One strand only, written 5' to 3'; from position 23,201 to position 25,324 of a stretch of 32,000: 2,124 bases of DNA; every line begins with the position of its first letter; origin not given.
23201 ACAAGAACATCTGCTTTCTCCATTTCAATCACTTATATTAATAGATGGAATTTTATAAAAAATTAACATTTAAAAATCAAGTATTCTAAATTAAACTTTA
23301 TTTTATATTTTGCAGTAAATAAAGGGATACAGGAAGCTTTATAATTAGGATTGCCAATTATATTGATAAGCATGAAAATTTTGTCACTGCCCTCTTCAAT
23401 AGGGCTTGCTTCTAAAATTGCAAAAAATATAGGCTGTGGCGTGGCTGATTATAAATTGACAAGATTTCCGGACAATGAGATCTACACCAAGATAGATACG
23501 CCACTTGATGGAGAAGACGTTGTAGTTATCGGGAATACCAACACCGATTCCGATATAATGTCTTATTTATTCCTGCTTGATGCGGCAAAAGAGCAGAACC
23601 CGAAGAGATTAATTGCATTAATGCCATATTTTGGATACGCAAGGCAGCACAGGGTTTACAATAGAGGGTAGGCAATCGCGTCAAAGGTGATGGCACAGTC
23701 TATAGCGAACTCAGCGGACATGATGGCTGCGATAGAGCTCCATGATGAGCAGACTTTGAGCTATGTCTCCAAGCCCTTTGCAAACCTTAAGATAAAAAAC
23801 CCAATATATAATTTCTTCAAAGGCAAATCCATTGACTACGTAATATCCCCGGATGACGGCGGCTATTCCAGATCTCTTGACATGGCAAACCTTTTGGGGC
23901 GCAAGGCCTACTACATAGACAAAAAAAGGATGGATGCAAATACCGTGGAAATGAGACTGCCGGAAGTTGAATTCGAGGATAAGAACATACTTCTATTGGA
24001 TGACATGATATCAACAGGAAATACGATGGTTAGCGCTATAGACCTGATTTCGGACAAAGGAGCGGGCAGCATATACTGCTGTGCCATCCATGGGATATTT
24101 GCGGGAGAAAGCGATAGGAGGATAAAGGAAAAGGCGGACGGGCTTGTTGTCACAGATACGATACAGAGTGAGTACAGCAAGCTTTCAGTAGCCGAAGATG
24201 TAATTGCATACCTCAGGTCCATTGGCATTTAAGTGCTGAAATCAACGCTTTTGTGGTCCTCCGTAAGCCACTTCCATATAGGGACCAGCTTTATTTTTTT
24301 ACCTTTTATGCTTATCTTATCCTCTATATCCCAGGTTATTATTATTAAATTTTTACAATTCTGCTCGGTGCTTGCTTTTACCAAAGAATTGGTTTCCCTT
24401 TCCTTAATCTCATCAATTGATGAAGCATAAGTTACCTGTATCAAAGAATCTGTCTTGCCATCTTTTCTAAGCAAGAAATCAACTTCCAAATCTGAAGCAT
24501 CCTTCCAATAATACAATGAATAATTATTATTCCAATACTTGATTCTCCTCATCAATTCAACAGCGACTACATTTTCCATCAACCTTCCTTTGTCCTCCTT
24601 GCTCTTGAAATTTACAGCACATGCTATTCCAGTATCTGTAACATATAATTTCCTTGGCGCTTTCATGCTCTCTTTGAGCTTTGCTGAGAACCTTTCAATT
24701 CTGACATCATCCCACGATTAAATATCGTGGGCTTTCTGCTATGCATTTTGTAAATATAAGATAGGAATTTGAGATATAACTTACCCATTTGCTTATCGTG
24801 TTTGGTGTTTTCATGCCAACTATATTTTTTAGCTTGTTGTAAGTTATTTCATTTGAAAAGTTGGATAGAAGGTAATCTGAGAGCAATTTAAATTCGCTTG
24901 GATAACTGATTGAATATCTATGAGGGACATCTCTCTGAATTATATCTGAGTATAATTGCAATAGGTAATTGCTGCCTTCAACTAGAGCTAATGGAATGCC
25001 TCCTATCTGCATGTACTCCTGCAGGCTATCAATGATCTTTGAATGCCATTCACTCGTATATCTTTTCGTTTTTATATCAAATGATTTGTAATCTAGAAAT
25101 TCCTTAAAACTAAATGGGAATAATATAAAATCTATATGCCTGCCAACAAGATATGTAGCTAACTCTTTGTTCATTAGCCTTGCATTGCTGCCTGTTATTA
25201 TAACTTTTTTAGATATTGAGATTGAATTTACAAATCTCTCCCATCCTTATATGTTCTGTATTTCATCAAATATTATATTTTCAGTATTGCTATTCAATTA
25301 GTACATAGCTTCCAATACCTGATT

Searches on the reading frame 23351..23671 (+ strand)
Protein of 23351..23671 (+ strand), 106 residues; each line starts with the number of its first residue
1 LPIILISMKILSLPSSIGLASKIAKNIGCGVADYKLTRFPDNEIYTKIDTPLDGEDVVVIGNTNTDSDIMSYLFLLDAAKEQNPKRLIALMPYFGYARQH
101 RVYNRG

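Call 97: search_protein_families(library=pfam, proteins=[window:23351-23671:+], max_evalue=0.001)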
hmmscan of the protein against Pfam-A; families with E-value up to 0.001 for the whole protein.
window:23351-23671:+ (106 aa): 1 family
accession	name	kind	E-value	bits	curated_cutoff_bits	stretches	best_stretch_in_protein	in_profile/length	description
PF13793.12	Pribosyltran_N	-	1.8e-22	79.9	25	1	8-102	1-97/117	N-terminal domain of ribose phosphate pyrophosphokinase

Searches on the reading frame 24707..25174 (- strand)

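Call 97: search_protein_families(library=pfam, proteins=[window:24707-25174:-], max_evalue=0.001)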
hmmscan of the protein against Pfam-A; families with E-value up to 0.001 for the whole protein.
window:24707-25174:- (155 aa): 2 families
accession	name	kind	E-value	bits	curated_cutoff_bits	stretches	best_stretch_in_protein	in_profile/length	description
PF13635.12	DUF4143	-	0.00017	21.8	28.1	1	80-141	1-61/160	Domain of unknown function (DUF4143)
PF13173.12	AAA_14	-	0.00076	19.9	27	0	2-27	104-129/129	AAA domain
